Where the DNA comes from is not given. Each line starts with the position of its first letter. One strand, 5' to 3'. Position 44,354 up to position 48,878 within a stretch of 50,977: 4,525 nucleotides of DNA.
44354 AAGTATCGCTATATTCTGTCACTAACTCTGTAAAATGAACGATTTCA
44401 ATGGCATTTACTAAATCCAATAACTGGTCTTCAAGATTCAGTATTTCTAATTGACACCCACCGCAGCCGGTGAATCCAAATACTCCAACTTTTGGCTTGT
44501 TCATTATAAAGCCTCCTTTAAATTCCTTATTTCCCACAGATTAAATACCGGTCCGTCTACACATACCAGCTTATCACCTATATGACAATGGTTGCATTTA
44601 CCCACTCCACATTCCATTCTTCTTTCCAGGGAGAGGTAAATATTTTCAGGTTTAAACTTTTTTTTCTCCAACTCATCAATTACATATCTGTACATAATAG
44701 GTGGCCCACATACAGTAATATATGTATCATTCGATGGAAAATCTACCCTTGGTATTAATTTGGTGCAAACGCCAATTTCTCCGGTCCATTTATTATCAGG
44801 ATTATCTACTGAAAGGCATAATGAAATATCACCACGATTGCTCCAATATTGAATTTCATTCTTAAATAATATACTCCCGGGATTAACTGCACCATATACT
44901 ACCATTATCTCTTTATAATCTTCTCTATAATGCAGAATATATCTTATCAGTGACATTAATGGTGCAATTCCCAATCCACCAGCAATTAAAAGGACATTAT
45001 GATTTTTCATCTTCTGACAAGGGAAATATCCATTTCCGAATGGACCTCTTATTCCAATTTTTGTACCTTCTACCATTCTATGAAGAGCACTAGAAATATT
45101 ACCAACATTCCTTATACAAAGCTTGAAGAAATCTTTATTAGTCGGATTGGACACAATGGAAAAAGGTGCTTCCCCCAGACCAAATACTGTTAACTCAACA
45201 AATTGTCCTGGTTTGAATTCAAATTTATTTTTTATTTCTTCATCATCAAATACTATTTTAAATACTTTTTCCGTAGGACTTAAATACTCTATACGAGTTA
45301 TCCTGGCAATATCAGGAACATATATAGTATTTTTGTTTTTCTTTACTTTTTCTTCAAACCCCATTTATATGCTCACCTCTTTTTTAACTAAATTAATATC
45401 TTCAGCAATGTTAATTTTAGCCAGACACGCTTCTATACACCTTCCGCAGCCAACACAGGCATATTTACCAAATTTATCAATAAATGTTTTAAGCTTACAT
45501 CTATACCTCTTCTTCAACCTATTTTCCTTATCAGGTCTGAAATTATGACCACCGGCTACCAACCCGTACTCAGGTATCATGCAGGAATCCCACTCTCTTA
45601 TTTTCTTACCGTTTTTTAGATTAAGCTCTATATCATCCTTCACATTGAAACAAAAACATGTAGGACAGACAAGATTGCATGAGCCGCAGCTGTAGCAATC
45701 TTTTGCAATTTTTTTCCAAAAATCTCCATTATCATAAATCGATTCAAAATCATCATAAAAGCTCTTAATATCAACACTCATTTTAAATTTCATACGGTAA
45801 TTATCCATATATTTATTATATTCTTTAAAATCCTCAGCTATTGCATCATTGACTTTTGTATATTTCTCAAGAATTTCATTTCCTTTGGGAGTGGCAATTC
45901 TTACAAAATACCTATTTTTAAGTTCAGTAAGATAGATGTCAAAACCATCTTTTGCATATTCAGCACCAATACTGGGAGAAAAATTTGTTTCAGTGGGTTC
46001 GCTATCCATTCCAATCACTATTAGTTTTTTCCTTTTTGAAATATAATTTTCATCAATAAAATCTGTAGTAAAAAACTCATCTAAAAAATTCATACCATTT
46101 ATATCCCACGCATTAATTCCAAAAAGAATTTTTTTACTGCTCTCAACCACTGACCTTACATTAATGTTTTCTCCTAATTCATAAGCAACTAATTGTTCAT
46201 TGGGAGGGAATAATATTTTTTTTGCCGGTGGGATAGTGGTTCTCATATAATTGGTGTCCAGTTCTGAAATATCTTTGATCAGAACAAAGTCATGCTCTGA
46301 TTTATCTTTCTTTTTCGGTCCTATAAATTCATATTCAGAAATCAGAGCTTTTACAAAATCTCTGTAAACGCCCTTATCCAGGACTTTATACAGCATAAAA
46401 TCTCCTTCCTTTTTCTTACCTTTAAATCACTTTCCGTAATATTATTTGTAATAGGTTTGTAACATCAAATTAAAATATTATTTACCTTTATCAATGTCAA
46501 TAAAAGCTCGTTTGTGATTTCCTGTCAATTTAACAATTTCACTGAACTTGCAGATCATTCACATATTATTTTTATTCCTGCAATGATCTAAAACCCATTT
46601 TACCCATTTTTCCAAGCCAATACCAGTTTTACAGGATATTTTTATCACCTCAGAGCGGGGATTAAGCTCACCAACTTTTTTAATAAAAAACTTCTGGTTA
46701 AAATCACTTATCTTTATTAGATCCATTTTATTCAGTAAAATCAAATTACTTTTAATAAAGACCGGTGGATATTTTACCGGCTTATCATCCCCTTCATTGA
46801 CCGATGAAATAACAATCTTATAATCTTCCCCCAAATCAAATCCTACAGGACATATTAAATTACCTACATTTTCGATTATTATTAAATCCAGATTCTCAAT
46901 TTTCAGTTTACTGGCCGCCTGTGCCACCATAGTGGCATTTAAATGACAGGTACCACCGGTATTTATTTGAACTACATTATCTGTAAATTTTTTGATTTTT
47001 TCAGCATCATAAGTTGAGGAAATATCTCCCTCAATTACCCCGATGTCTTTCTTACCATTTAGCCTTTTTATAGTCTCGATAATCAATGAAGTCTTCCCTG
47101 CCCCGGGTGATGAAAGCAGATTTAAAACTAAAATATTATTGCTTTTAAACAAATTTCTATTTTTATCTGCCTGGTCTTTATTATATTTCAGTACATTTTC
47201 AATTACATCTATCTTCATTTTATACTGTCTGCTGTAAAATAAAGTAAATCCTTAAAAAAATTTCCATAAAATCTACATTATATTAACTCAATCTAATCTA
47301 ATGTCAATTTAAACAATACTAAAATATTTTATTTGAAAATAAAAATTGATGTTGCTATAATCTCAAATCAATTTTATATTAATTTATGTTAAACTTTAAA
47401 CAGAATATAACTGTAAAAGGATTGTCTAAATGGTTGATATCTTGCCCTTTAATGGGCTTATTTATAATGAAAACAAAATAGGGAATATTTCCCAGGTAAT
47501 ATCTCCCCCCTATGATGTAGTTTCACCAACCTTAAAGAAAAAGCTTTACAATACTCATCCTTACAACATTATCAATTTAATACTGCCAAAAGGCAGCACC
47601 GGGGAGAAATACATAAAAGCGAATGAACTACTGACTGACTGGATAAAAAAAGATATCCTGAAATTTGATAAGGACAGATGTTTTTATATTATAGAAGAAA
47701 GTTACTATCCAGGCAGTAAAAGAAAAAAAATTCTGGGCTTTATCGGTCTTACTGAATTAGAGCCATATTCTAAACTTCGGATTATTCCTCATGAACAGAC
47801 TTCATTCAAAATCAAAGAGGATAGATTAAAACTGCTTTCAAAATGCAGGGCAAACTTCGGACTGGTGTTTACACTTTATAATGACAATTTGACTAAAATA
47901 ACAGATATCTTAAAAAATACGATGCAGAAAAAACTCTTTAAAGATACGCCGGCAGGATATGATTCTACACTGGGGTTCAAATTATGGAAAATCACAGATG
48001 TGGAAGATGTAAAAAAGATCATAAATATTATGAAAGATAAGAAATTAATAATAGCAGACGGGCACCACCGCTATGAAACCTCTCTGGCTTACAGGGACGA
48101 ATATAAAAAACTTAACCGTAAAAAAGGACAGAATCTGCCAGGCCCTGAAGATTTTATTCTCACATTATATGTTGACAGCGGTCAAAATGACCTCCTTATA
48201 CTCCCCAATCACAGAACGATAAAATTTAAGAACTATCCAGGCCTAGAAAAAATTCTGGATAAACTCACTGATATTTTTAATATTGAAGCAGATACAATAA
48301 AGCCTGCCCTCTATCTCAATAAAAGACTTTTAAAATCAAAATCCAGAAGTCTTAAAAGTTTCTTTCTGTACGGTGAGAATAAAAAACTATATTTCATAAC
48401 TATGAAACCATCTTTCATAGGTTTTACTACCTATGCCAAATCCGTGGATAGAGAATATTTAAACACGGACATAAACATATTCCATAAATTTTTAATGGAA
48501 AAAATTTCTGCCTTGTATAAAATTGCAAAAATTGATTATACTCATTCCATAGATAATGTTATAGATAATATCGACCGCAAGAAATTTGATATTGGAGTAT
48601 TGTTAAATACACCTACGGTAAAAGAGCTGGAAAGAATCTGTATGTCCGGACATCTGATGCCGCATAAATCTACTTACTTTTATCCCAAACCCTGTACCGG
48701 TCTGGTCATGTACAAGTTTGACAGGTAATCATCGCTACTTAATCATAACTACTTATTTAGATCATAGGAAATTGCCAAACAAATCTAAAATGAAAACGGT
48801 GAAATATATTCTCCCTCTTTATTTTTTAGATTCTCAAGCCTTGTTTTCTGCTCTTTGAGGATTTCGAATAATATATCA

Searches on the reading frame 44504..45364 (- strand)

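Call 87: search_protein_families(library=pfam, proteins=[window:44504-45364:-], max_evalue=1e-8)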
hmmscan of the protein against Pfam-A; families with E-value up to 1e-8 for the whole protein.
window:44504-45364:- (286 aa): 2 families
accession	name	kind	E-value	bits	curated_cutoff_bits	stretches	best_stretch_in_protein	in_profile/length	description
PF00175.26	NAD_binding_1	-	3.6e-15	57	22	1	126-228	1-107/109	Oxidoreductase NAD-binding domain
PF10418.14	DHODB_Fe-S_bind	-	6.6e-11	42.2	23.9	1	247-279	1-40/41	Iron-sulfur cluster binding domain of dihydroorotate dehydrogenase B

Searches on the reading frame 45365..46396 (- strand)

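Call 87: search_protein_families(library=pfam, proteins=[window:45365-46396:-], max_evalue=1e-8)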
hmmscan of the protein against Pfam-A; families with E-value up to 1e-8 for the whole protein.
window:45365-46396:- (343 aa): 1 family
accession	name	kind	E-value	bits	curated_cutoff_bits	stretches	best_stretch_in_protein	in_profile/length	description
PF17179.9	Fer4_22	-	4.3e-32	111.3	27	1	234-328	2-95/95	4Fe-4S dicluster domain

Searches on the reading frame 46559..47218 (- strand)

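Call 88: search_protein_families(library=pfam, proteins=[window:46559-47218:-], max_evalue=0.000001)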
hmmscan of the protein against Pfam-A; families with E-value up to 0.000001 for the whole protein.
window:46559-47218:- (219 aa): 1 family
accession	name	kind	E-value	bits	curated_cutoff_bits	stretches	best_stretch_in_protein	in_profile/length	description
PF02492.25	cobW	-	8.8e-22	78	20.7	1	32-192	3-179/180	CobW/HypB/UreG, nucleotide-binding domain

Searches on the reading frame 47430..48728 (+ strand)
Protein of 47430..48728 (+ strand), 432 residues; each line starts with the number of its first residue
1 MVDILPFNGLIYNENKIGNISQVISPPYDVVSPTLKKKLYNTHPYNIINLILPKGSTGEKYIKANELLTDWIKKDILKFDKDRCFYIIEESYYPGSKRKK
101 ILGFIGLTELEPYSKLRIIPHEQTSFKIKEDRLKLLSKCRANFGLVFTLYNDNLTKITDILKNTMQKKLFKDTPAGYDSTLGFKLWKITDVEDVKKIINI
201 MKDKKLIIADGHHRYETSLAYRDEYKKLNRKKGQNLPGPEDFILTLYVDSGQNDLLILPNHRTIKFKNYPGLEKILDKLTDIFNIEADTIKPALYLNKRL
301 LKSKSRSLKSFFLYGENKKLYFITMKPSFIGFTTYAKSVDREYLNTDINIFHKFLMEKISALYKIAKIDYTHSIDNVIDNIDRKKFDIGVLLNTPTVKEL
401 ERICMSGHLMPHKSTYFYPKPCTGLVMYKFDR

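Call 88: search_protein_families(library=pfam, proteins=[window:47430-48728:+], max_evalue=0.000001)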
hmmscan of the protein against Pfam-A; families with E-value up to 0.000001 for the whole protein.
window:47430-48728:+ (432 aa): 1 family
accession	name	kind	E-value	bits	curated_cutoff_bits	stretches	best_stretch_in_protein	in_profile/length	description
PF06245.16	DUF1015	-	2.2e-70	237.6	25.8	1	4-327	1-310/325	Protein of unknown function (DUF1015)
